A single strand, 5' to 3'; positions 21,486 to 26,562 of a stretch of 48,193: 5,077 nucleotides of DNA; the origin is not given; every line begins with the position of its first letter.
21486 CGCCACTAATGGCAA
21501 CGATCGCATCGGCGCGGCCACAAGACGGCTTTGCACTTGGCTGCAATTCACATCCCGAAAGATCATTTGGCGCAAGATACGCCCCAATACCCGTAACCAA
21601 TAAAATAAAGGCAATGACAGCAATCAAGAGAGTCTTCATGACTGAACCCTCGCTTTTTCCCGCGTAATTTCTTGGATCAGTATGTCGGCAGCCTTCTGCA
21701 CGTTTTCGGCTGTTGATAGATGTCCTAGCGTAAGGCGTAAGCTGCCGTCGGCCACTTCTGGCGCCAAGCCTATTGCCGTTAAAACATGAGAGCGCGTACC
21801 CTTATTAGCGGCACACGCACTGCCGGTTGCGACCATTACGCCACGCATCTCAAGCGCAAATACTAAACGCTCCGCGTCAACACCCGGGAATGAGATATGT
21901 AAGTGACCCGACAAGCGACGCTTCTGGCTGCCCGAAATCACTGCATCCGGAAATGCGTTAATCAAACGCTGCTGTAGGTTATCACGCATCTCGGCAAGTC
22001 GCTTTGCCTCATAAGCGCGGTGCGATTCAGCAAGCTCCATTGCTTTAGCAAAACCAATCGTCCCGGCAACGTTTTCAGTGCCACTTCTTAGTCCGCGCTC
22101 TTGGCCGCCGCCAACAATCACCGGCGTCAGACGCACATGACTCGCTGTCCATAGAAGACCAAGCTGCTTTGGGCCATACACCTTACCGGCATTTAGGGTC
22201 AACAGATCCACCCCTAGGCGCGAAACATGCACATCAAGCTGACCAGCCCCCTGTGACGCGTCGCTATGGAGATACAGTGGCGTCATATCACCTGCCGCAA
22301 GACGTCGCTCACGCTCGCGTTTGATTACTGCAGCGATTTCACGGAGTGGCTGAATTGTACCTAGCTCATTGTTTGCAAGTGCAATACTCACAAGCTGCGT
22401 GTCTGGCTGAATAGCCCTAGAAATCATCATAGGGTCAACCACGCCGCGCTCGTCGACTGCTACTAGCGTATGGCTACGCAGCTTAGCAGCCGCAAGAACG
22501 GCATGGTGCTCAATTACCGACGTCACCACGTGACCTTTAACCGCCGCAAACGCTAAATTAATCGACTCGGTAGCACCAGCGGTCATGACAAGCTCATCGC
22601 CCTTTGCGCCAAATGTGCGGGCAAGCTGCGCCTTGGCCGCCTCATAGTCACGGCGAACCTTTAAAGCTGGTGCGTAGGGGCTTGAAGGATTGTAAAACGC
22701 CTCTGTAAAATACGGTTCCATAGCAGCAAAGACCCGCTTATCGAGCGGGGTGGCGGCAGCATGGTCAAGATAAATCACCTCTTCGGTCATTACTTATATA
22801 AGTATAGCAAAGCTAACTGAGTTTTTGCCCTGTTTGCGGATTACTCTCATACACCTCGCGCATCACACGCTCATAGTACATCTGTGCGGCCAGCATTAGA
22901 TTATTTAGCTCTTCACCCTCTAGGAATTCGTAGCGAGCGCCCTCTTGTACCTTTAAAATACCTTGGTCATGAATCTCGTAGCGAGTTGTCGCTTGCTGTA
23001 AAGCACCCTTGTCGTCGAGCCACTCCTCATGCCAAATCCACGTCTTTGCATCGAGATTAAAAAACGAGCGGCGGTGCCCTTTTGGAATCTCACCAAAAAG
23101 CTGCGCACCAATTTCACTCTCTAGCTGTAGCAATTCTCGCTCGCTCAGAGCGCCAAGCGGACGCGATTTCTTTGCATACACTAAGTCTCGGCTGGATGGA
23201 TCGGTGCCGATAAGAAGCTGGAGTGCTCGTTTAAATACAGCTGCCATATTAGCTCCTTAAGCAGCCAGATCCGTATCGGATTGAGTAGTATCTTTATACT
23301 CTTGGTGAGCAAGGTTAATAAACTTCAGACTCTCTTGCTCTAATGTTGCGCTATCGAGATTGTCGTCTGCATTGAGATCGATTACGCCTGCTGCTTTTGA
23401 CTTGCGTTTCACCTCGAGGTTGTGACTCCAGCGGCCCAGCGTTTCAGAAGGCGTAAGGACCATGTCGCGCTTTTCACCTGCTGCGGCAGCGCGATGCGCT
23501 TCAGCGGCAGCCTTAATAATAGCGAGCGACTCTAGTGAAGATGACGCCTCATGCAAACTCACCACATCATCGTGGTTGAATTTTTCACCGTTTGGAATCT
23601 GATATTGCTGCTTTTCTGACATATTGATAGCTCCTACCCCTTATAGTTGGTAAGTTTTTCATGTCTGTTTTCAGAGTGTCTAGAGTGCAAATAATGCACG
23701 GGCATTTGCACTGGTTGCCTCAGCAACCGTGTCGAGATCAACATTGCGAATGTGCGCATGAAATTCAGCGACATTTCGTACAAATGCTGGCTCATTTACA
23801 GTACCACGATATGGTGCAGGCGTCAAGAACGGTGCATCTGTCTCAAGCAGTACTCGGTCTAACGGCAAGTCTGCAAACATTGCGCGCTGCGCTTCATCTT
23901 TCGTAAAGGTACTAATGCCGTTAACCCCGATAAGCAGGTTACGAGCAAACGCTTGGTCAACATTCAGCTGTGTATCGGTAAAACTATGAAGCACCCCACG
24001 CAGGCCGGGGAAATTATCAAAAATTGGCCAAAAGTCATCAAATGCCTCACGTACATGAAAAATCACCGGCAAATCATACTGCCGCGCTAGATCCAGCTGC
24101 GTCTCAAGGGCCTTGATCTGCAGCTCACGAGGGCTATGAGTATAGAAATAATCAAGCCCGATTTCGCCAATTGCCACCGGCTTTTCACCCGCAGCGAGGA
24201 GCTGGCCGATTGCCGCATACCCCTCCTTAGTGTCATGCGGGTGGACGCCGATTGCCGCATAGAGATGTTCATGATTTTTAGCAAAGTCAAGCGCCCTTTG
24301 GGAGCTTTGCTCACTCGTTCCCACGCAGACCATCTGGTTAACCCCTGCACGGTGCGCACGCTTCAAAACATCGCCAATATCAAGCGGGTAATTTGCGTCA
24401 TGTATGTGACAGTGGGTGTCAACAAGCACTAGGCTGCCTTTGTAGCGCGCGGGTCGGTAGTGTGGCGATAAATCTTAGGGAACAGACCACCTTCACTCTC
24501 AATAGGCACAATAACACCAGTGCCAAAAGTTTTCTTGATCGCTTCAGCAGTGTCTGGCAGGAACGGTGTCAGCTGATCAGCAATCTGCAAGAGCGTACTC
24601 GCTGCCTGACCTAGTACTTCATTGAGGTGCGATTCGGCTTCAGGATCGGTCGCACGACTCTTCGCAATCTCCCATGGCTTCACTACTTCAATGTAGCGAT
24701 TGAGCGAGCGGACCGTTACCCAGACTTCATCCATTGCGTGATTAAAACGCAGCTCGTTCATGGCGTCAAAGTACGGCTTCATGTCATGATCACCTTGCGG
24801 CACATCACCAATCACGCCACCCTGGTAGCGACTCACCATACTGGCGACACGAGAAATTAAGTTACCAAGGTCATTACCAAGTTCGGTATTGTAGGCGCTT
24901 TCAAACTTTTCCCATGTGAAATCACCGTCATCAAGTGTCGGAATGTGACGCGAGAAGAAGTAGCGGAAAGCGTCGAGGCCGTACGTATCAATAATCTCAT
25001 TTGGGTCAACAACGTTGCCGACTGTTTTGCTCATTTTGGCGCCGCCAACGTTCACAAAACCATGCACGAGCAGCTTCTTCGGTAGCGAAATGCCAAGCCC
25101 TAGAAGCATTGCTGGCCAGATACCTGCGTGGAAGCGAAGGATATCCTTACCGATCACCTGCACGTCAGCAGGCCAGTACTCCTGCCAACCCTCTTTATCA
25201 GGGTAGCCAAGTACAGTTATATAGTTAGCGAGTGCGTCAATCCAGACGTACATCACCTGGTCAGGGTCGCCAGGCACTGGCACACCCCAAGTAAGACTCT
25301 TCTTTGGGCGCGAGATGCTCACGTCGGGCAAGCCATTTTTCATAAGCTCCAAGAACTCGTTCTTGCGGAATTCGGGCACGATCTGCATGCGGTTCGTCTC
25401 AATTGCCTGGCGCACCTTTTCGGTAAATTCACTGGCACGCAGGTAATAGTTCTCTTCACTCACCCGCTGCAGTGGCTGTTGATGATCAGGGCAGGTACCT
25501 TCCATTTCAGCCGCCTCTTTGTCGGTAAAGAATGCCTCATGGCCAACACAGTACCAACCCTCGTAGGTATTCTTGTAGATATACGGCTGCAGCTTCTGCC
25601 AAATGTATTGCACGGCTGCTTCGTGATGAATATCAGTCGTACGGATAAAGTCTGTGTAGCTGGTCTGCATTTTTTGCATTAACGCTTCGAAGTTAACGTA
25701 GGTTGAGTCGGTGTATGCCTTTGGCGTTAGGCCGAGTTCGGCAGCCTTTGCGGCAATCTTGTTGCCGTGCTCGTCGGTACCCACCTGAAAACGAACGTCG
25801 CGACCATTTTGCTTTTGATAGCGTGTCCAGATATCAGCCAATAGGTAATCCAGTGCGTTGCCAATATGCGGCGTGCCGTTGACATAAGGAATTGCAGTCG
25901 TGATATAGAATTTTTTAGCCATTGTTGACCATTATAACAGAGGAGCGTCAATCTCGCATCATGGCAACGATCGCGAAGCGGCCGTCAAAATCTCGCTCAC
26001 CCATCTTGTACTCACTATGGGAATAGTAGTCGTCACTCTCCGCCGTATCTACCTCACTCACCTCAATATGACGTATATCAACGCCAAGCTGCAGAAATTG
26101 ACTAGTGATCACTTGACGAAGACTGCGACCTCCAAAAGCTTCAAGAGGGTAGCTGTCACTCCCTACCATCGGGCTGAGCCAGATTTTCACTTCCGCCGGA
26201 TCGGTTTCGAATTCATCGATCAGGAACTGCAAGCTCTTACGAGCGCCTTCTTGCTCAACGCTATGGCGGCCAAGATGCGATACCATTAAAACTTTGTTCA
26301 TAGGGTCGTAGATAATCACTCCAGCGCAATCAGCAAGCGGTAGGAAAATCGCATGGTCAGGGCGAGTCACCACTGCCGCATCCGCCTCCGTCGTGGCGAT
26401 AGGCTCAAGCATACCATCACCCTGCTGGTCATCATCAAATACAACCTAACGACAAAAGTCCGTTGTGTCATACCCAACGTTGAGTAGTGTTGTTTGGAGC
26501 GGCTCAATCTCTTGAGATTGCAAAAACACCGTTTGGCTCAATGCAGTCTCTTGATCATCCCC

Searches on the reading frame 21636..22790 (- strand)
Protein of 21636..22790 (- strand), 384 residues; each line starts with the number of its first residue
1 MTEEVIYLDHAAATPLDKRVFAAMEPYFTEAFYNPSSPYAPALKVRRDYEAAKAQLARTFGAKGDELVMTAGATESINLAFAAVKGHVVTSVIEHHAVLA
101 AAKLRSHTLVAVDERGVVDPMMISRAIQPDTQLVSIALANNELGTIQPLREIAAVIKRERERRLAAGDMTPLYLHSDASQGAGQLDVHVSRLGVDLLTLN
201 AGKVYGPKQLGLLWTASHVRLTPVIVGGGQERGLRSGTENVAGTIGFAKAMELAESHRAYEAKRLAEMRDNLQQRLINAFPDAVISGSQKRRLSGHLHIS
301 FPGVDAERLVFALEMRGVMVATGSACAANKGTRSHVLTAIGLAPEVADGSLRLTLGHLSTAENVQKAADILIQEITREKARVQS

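Call 75: search_protein_families(library=pfam, proteins=[window:21636-22790:-], max_evalue=0.00001)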
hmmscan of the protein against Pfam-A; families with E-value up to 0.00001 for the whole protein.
window:21636-22790:- (384 aa): 1 family
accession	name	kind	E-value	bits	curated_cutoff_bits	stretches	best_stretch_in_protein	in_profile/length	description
PF00266.25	Aminotran_5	-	2.4e-53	181.9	21.5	1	6-366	1-370/371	Aminotransferase class-V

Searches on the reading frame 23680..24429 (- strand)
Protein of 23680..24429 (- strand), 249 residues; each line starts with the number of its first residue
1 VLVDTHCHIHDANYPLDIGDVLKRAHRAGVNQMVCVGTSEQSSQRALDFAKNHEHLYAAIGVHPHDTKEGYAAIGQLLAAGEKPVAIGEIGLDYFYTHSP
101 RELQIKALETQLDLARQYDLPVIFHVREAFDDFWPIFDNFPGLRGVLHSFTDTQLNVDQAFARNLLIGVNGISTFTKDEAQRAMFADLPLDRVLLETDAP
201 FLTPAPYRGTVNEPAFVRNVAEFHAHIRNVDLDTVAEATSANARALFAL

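Call 75: search_protein_families(library=pfam, proteins=[window:23680-24429:-], max_evalue=0.00001)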
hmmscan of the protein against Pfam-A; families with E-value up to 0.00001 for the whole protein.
window:23680-24429:- (249 aa): 1 family
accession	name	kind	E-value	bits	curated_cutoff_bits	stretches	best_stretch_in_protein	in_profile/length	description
PF01026.27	TatD_DNase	-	2.8e-70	237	27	1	3-247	1-252/253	TatD related DNase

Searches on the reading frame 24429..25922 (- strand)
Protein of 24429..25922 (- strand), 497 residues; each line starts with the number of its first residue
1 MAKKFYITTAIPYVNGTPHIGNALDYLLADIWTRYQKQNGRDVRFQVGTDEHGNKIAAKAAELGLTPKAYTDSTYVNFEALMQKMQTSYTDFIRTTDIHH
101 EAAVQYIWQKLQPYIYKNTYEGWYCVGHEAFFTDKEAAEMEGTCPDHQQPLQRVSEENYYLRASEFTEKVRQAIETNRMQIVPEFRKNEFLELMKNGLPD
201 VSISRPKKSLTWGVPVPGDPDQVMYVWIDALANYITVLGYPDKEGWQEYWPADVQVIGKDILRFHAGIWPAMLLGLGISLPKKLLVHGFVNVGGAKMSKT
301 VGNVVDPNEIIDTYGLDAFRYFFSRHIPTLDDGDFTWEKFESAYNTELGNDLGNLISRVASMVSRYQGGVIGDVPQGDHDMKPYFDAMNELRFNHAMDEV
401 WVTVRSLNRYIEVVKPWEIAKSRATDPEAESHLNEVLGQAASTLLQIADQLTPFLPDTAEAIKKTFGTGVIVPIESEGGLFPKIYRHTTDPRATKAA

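Call 75: search_protein_families(library=pfam, proteins=[window:24429-25922:-], max_evalue=0.00001)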
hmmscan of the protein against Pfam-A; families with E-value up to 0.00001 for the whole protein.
window:24429-25922:- (497 aa): 3 families
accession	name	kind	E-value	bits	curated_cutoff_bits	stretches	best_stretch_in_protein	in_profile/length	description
PF09334.17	tRNA-synt_1g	-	6.3e-106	354.9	20.1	2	155-359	180-390/391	tRNA synthetases class I (M)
PF00133.28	tRNA-synt_1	-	1e-36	127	22.7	2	3-217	23-244/414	tRNA synthetases class I (I, L, M and V)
PF01406.26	tRNA-synt_1e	-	5e-10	39.7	27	0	282-324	239-281/301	tRNA synthetases class I (C) catalytic domain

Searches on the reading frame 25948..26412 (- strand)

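Call 75: search_protein_families(library=pfam, proteins=[window:25948-26412:-], max_evalue=0.00001)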
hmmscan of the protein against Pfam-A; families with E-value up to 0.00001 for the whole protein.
window:25948-26412:- (154 aa): 1 family
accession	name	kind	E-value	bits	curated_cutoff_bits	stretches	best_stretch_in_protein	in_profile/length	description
PF02578.20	Cu-oxidase_4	-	5.7e-20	72.2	22.9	1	7-89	75-157/238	Multi-copper polyphenol oxidoreductase laccase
